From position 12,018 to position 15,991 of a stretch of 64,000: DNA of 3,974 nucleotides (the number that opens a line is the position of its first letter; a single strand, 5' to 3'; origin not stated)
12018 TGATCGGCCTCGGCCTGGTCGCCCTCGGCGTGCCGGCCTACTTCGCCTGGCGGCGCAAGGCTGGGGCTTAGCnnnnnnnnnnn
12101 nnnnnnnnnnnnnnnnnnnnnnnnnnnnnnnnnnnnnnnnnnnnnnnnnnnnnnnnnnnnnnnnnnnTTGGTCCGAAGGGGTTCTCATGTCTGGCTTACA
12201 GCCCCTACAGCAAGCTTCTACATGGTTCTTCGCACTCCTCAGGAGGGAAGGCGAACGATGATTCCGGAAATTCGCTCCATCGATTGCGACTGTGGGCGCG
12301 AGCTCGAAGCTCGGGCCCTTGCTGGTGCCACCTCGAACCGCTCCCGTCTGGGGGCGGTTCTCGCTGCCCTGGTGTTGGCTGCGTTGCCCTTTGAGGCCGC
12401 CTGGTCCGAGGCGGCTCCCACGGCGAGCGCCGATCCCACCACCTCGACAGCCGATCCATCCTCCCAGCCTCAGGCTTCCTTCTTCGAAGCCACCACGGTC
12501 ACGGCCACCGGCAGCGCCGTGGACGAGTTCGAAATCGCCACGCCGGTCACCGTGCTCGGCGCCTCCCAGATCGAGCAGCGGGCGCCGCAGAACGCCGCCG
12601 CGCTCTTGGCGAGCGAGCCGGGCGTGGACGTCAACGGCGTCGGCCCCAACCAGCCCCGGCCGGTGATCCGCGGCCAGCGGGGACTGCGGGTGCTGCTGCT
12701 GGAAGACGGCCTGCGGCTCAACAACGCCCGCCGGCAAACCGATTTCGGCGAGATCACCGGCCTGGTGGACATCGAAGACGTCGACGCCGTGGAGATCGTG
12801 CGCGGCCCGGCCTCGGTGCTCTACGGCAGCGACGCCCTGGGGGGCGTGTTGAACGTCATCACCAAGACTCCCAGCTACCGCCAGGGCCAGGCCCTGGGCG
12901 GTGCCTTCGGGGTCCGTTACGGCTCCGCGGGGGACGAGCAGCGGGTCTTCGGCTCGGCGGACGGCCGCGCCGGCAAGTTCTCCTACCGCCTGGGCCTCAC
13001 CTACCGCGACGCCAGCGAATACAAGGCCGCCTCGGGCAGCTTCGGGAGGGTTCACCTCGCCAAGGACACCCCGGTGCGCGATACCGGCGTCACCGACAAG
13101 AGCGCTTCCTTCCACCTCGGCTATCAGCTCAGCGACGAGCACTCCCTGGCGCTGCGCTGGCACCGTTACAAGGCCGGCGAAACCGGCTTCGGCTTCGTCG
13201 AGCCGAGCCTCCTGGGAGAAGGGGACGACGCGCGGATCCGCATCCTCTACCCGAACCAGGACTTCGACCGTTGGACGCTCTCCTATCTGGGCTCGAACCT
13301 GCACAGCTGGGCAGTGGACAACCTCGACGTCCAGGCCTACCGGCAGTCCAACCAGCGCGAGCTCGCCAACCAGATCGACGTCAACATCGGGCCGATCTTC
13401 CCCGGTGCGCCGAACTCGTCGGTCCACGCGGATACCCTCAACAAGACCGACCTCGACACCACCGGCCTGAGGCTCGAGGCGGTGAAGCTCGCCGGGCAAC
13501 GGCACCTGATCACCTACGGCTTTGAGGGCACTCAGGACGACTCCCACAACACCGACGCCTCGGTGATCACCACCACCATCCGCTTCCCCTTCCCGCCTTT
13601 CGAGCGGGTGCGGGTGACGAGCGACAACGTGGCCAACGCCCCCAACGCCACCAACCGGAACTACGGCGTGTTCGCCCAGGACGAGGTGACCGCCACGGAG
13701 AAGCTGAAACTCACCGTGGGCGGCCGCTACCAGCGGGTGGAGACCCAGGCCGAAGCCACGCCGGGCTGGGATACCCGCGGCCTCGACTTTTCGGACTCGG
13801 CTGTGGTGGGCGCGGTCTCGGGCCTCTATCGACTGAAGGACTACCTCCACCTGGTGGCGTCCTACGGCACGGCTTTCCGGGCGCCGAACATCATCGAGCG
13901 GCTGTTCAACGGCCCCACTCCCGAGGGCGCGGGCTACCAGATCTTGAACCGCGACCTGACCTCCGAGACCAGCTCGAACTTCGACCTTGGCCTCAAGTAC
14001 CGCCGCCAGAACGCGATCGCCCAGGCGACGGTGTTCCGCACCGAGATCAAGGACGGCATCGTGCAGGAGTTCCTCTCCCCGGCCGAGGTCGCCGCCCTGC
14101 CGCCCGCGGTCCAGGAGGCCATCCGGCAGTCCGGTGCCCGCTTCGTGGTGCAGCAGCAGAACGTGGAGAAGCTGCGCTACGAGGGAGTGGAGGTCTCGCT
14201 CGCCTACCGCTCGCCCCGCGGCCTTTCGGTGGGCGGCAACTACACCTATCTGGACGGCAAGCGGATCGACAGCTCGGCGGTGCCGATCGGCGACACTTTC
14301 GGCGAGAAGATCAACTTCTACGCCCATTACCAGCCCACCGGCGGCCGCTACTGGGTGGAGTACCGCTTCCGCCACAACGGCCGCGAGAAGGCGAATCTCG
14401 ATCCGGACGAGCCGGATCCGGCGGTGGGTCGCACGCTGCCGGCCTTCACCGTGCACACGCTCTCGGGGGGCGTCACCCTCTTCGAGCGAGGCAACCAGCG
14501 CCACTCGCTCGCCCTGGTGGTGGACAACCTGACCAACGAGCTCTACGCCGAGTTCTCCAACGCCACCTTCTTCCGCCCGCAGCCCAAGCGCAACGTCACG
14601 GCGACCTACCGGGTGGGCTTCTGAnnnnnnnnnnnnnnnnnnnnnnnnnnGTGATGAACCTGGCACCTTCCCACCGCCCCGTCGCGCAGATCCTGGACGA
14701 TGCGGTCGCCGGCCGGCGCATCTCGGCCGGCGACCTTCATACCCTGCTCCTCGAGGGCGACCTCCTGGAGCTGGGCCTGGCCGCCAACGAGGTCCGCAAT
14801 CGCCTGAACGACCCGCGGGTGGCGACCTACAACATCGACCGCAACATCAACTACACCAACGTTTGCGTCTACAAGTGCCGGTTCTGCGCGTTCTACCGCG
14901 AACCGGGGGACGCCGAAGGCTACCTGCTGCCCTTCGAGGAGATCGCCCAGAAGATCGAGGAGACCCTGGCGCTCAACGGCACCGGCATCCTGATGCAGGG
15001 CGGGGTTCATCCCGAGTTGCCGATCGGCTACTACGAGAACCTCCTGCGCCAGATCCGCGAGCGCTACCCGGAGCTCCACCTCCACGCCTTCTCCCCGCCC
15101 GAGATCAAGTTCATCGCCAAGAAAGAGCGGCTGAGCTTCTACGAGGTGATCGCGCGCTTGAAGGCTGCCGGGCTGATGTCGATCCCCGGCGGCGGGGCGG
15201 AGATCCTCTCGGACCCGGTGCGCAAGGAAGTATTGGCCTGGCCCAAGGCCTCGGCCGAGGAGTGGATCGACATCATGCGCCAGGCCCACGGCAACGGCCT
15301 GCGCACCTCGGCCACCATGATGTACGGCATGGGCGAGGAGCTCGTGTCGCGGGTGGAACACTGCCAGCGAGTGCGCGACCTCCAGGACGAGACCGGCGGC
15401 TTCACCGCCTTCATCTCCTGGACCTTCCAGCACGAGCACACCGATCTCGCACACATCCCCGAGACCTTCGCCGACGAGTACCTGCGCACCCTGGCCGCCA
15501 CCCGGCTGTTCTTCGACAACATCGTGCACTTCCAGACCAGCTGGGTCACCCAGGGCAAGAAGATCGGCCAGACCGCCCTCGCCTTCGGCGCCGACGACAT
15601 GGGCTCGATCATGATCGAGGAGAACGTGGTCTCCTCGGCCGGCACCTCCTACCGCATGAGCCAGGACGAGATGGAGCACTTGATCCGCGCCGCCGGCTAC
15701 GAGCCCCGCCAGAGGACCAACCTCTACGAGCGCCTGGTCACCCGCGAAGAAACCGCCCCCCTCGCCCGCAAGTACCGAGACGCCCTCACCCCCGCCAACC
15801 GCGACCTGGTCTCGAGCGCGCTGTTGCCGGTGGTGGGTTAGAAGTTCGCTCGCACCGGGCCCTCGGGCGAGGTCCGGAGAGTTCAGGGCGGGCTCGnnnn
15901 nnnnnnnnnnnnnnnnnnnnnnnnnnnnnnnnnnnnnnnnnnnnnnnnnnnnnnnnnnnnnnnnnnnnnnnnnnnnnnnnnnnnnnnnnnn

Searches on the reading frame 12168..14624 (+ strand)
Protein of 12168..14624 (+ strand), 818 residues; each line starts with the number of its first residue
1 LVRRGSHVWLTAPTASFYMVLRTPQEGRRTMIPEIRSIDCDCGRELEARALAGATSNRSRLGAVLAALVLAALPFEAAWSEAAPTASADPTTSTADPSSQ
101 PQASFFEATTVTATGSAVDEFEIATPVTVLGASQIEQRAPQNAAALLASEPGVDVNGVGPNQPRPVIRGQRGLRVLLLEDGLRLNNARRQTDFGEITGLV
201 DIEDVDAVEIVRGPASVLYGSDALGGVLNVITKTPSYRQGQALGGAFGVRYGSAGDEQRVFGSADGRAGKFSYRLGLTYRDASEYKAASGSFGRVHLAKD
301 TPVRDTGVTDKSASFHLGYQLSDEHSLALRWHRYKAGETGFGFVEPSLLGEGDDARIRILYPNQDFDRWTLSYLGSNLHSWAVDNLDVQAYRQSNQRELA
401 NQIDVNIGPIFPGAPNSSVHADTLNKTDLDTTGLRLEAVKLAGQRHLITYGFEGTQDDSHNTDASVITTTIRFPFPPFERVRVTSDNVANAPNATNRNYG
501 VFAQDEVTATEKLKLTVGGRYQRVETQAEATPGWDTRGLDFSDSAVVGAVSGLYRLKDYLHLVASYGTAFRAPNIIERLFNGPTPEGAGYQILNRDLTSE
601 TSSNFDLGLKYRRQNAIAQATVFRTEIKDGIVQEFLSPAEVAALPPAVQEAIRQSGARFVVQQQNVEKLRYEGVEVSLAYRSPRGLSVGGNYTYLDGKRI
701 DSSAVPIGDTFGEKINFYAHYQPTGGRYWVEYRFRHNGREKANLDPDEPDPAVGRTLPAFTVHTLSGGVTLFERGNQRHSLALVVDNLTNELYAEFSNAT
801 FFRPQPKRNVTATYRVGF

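Call 45: search_protein_families(library=pfam, proteins=[window:12168-14624:+], max_evalue=0.0001)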
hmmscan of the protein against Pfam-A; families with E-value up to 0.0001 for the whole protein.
window:12168-14624:+ (818 aa): 3 families
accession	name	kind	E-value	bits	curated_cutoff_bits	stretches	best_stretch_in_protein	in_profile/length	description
PF00593.30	TonB_dep_Rec_b-barrel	-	7.4e-43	148.4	27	1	355-788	50-436/436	TonB dependent receptor-like, beta-barrel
PF07715.20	Plug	-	1.4e-23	83.9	23.9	1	121-227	3-107/107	TonB-dependent Receptor Plug Domain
PF25183.1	OMP_b-brl_4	-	1.5e-05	24.1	30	0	483-529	352-398/838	Outer membrane beta barrel domain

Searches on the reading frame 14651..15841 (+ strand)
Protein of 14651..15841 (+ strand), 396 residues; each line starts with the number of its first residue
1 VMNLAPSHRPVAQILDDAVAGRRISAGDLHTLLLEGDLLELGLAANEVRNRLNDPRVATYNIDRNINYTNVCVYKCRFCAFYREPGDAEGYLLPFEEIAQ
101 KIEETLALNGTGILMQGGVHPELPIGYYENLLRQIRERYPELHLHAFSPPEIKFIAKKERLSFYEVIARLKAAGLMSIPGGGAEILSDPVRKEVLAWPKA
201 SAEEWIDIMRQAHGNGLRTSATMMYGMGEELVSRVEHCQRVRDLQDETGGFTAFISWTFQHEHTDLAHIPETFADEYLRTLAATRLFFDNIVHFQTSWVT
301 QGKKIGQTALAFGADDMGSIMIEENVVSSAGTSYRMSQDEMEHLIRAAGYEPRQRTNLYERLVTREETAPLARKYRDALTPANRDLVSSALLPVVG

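Call 45: search_protein_families(library=pfam, proteins=[window:14651-15841:+], max_evalue=0.0001)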
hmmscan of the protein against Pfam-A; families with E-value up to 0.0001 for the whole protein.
window:14651-15841:+ (396 aa): 2 families
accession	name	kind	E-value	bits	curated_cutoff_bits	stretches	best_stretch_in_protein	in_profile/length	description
PF19288.4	CofH_C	-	2.1e-34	118.5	27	1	250-362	3-119/125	CofH/MqnC C-terminal region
PF04055.27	Radical_SAM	-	4.1e-19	69.8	29.5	1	66-232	1-156/166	Radical SAM superfamily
